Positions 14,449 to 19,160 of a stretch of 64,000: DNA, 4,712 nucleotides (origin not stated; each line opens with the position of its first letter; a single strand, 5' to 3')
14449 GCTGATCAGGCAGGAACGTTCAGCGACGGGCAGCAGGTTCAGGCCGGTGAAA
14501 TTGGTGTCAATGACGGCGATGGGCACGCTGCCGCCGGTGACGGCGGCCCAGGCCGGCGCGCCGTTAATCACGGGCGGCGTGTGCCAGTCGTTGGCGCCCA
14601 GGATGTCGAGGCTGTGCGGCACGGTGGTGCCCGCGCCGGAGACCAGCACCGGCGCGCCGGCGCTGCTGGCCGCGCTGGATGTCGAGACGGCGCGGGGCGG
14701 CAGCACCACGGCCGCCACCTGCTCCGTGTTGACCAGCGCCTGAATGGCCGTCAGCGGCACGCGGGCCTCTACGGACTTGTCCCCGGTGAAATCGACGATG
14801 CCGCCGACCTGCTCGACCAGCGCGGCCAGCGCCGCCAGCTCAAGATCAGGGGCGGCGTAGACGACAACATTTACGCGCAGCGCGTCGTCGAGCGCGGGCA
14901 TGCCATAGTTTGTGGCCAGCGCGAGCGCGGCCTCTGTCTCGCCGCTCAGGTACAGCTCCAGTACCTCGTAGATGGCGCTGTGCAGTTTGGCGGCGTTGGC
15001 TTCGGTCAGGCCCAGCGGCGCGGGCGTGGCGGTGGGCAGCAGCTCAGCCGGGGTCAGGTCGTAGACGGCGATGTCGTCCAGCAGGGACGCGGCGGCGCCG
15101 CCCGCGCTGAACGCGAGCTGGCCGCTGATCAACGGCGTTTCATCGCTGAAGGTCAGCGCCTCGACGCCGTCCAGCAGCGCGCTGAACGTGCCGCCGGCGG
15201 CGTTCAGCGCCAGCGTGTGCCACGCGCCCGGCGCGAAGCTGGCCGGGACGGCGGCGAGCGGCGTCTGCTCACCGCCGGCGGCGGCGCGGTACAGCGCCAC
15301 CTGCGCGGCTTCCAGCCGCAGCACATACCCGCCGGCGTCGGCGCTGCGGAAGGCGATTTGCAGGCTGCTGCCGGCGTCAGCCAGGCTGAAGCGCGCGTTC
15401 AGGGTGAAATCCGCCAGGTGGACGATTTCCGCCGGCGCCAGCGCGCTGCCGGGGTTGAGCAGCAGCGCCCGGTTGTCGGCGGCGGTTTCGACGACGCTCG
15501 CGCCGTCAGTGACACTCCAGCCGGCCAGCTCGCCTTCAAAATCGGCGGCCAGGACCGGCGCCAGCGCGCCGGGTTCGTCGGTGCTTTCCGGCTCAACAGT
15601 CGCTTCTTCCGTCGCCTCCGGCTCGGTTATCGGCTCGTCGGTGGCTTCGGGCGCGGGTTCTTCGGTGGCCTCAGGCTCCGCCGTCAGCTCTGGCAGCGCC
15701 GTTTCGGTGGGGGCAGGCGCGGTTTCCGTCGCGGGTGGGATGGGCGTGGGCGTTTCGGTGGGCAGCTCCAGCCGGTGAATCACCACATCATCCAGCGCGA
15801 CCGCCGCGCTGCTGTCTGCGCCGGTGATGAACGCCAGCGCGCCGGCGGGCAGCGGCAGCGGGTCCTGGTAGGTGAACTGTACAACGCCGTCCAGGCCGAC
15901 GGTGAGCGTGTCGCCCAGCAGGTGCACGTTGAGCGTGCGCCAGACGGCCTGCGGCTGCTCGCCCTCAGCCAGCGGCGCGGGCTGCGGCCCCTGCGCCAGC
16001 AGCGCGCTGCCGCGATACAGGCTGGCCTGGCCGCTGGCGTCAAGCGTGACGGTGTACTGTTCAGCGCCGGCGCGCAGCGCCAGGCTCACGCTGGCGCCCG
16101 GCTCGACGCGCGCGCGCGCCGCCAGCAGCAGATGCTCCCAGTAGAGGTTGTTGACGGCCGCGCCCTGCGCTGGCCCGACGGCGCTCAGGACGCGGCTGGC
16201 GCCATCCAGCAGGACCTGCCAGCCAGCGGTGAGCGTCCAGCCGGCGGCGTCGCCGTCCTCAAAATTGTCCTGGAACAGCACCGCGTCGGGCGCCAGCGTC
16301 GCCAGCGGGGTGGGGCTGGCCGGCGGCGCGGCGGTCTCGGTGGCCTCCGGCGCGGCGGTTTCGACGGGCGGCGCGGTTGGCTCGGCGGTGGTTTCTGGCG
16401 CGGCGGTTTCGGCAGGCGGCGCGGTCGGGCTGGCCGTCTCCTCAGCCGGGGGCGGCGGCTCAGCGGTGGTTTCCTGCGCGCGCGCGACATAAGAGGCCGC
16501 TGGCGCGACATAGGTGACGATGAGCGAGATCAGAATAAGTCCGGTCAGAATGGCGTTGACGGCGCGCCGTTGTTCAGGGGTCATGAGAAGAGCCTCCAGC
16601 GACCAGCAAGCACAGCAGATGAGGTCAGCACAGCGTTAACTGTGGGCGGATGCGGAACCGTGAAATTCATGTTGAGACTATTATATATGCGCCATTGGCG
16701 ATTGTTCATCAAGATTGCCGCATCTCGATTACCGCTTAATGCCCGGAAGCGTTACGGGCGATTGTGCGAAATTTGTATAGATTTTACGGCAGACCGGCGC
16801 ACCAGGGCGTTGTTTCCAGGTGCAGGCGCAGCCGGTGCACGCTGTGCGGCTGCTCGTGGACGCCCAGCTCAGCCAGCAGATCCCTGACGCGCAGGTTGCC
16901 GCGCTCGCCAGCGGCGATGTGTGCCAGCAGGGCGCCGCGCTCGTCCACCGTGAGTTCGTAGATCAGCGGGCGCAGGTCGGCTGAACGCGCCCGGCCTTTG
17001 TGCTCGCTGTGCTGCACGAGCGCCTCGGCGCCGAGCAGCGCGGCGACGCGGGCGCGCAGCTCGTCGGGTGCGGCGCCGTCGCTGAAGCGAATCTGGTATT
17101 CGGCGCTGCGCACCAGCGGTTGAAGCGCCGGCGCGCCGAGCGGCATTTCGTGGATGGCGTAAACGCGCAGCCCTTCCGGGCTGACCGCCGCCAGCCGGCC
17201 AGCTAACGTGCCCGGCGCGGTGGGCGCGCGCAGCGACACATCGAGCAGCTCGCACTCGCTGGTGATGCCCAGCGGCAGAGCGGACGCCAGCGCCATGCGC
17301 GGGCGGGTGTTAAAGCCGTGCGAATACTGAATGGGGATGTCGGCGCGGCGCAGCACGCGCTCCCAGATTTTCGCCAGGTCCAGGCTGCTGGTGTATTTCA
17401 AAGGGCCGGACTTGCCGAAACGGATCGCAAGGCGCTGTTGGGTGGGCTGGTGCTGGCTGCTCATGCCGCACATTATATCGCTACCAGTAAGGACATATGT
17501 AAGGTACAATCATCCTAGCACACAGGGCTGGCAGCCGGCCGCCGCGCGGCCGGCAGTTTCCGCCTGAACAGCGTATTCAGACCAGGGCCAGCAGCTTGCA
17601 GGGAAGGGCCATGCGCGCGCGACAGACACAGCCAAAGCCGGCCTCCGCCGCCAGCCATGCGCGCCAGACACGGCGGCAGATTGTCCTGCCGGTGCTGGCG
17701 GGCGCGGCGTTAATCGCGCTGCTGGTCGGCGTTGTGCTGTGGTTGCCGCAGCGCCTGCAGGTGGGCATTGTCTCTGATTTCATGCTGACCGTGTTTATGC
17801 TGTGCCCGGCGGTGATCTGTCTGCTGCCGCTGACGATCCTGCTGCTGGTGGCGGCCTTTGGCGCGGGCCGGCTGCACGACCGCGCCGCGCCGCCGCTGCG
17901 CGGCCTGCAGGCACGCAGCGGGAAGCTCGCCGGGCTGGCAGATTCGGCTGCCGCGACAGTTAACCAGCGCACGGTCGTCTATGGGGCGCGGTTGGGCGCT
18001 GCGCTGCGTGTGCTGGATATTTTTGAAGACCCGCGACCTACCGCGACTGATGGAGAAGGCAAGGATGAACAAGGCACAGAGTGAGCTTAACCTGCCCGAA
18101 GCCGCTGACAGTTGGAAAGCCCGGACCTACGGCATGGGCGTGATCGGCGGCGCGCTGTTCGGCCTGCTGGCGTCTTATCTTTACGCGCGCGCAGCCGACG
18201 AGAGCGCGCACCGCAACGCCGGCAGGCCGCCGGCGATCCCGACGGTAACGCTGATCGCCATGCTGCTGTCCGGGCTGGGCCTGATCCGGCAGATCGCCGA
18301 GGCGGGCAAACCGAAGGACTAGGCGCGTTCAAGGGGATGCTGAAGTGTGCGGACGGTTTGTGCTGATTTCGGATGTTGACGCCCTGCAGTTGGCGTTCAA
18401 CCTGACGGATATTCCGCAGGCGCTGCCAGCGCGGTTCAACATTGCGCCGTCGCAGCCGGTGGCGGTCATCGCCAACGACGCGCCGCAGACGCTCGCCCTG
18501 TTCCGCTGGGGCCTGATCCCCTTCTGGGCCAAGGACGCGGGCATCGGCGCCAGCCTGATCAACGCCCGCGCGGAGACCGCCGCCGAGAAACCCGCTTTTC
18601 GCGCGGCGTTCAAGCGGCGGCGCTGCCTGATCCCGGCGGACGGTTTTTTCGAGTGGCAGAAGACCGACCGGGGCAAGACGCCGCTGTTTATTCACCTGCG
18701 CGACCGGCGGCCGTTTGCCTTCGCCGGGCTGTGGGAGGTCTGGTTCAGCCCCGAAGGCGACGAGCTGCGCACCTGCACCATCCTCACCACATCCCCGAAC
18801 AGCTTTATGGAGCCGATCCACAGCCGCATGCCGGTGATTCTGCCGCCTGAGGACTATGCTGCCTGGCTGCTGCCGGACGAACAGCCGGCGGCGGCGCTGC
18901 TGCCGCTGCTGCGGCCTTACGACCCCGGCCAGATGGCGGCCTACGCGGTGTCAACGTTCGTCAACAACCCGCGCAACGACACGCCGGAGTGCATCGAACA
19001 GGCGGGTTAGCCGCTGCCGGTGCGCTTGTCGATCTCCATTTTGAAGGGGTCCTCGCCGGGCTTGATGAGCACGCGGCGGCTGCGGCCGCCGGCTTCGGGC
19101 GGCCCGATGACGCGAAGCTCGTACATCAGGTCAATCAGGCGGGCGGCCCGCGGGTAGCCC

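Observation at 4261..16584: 12.3-kb gene for a 4107-aa anchored protease / beta-helix / 14-module surface protein of unassigned function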

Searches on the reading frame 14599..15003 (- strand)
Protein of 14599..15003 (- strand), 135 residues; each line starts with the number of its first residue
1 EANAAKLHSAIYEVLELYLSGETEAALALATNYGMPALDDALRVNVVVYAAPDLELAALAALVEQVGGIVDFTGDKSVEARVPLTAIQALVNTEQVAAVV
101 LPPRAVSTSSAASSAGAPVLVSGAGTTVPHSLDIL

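Call 48: search_solved_structures(query=A3, max_evalue=10, show_alignments=3)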
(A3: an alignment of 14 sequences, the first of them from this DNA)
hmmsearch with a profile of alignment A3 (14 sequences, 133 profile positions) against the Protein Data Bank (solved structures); distinct sequences matched with E-value up to 10: 2.
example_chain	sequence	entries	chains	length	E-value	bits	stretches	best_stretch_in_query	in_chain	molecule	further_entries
9lnt_A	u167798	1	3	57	0.72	13.1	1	8-47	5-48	mAIT03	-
2qr6_A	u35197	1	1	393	1.2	12.4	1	6-40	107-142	IMP dehydrogenase/GMP reductase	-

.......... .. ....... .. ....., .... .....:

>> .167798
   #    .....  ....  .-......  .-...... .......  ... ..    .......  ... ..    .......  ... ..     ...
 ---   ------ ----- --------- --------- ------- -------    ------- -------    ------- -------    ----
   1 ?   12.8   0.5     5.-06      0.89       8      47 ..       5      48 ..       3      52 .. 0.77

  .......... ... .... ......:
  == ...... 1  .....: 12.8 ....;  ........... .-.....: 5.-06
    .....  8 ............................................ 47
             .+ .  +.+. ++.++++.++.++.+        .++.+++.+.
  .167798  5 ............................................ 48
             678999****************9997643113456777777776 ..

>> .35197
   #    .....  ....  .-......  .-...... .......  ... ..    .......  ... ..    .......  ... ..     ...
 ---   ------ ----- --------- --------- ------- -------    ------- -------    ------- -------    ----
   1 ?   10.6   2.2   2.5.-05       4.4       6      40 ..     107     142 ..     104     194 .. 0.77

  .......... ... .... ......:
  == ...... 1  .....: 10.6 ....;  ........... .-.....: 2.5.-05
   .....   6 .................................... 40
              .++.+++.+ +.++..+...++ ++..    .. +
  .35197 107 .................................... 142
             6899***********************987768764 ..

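Call 49: search_protein_families(library=pfam, alignment_id=A3, max_evalue=10)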
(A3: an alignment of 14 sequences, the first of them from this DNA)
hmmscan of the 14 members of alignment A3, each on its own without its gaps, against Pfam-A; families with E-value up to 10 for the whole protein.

A. member 1, seq(135 aa): 0 families

B. families by the number of members that match (of 14 scanned): 2 families
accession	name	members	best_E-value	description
PF03377.19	TAL_effector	1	0.039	TAL effector repeat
PF00828.25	Ribosomal_L27A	1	0.13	Ribosomal proteins 50S-L15, 50S-L18e, 60S-L27A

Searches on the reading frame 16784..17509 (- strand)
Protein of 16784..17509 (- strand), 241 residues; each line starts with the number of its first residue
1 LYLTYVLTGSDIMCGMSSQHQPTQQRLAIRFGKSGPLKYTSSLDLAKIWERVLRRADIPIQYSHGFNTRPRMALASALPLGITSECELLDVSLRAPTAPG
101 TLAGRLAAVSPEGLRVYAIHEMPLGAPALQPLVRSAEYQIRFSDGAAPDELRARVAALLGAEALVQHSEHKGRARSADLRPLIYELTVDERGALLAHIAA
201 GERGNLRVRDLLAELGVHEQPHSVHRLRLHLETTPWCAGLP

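Call 10: search_protein_families(library=pfam, proteins=[window:16784-17509:-], max_evalue=0.001)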
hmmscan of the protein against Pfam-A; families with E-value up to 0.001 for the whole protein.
window:16784-17509:- (241 aa): 1 family
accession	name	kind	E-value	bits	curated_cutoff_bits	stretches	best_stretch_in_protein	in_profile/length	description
PF10105.14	DUF2344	-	1.4e-45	155.8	23.8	1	26-207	1-175/176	Uncharacterized protein conserved in bacteria (DUF2344)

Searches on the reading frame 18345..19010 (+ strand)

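Call 10: search_protein_families(library=pfam, proteins=[window:18345-19010:+], max_evalue=0.001)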
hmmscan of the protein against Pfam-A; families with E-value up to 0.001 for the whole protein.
window:18345-19010:+ (221 aa): 1 family
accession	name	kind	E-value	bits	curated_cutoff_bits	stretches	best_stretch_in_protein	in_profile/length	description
PF02586.19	SRAP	-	6e-76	255.2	27.1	1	1-209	1-214/214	SOS response associated peptidase (SRAP)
